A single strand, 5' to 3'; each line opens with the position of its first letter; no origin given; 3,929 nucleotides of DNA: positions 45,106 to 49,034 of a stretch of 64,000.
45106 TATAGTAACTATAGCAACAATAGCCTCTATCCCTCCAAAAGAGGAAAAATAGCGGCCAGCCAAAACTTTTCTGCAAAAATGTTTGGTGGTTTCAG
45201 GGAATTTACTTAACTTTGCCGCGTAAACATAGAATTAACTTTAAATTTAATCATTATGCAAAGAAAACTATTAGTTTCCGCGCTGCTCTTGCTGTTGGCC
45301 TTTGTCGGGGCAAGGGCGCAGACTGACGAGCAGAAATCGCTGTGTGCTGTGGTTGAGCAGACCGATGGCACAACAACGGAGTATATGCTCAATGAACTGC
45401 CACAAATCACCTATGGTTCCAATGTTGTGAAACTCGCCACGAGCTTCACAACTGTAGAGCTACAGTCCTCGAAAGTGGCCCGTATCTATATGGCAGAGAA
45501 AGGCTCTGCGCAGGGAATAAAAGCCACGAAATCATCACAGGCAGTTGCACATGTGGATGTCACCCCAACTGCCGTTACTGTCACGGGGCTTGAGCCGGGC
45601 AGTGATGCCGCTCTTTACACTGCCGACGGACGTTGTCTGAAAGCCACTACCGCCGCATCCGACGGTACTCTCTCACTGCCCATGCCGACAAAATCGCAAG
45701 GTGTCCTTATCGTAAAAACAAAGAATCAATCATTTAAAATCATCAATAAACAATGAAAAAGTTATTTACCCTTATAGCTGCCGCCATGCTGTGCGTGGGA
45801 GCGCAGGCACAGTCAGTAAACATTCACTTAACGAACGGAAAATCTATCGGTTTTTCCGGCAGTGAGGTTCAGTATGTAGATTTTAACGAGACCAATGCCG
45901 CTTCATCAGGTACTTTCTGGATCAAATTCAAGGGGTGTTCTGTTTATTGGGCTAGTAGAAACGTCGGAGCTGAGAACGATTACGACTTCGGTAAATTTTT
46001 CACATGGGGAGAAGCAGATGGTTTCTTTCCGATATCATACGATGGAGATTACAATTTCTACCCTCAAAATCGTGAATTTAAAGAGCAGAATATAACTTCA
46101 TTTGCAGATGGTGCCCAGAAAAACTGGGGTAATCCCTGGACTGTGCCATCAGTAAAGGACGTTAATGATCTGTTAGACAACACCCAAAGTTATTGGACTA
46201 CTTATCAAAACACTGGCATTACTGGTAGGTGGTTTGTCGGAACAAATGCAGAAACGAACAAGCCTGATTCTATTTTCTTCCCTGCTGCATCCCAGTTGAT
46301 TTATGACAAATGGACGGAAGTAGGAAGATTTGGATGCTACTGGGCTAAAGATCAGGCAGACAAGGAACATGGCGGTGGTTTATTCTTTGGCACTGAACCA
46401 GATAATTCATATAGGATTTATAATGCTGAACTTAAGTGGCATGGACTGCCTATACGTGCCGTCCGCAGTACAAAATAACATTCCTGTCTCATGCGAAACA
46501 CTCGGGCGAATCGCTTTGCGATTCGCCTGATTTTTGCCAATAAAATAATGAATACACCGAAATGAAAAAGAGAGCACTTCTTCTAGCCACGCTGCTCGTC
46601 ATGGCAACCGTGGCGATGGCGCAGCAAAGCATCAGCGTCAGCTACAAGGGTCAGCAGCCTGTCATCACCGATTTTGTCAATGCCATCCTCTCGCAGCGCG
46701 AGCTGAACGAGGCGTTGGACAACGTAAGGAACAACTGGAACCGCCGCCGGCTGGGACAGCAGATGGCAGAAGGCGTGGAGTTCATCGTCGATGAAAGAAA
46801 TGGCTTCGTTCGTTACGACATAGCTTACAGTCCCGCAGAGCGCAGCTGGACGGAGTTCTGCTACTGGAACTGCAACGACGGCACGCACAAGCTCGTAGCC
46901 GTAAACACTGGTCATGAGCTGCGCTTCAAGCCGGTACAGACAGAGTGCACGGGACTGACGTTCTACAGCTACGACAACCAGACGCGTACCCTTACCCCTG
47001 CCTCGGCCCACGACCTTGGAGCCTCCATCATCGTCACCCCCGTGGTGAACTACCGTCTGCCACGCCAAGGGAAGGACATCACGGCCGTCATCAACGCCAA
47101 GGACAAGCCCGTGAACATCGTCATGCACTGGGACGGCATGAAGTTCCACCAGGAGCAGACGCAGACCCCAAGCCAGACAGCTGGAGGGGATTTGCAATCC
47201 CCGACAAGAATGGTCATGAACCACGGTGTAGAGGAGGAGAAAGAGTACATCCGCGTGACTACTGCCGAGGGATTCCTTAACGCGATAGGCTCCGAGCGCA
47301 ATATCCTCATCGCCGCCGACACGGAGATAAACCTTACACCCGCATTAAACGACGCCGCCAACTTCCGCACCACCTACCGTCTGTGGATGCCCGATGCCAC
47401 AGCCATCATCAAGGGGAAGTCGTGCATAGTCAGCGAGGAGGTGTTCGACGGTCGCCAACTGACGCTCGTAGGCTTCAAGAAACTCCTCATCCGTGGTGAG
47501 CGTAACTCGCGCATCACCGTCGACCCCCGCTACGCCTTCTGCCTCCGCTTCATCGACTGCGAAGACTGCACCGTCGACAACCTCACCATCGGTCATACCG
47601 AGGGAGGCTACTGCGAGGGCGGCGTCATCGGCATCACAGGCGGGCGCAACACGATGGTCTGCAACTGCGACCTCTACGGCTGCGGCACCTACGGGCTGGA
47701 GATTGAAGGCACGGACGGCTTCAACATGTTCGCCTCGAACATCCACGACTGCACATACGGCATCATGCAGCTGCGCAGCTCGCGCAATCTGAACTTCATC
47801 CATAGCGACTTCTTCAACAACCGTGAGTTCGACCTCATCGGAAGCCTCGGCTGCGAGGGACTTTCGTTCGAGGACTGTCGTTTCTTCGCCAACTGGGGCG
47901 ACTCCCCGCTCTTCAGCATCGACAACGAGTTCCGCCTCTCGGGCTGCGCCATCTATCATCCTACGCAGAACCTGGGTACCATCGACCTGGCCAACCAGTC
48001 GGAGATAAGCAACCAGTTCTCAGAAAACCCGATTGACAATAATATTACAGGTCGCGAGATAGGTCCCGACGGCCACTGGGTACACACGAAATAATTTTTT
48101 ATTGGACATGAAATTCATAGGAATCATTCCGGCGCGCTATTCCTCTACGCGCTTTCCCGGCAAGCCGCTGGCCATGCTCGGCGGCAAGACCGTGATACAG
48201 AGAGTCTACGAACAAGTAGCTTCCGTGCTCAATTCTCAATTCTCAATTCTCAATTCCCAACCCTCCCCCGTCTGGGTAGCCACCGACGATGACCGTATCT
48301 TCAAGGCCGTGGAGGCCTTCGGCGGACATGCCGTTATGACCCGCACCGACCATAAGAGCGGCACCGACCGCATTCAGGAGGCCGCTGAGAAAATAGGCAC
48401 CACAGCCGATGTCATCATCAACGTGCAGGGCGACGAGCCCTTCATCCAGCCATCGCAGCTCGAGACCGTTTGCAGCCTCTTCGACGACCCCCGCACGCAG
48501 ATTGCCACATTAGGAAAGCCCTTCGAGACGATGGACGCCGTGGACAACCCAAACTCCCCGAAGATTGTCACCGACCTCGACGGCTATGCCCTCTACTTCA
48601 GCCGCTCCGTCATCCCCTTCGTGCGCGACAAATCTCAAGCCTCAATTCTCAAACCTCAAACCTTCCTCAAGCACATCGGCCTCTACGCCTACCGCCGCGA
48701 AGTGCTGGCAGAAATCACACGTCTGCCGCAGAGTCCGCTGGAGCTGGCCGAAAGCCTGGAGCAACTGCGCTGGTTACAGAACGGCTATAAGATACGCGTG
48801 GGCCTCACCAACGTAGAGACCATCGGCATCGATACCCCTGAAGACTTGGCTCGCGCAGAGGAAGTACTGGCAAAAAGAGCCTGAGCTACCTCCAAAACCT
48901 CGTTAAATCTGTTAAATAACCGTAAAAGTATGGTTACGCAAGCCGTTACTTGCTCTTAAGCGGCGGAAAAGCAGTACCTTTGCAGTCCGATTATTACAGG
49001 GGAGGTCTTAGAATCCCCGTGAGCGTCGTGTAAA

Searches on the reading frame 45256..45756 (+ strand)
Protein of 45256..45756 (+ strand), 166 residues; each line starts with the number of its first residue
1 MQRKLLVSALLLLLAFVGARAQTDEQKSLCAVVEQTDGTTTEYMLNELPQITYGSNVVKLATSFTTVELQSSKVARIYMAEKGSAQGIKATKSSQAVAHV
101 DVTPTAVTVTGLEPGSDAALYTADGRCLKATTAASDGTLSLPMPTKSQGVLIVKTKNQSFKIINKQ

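Call 21: search_protein_families(library=ncbifam, proteins=[window:45256-45756:+], max_evalue=0.01)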
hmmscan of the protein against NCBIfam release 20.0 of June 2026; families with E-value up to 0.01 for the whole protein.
window:45256-45756:+ (166 aa): 1 family
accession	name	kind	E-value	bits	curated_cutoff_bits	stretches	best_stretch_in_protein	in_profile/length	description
TIGR04183.1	Por_Secre_tail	domain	0.0094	15.9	23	0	109-163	14-70/72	T9SS type A sorting domain-containing protein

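Call 25: search_protein_families(library=pfam, proteins=[window:45256-45756:+], max_evalue=0.001)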
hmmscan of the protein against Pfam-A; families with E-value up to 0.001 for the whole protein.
window:45256-45756:+ (166 aa): 0 families

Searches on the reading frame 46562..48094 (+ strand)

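Call 25: search_protein_families(library=pfam, proteins=[window:46562-48094:+], max_evalue=0.001)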
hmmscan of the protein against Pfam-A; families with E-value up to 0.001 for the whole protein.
window:46562-48094:+ (510 aa): 1 family
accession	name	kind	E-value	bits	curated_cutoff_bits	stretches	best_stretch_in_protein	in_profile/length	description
PF13229.12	Beta_helix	-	3.4e-07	30.5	25.9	1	332-478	7-146/158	Right handed beta helix region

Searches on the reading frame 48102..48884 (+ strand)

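Call 25: search_protein_families(library=pfam, proteins=[window:48102-48884:+], max_evalue=0.001)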
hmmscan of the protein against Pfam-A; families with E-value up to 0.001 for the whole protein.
window:48102-48884:+ (260 aa): 2 families
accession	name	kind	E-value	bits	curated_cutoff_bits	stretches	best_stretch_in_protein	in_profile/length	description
PF02348.25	CTP_transf_3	-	8.5e-53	179.8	22.6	1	6-231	1-217/217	Cytidylyltransferase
PF12804.13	NTP_transf_3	-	2.7e-08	34.6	27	1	16-161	10-128/160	MobA-like NTP transferase domain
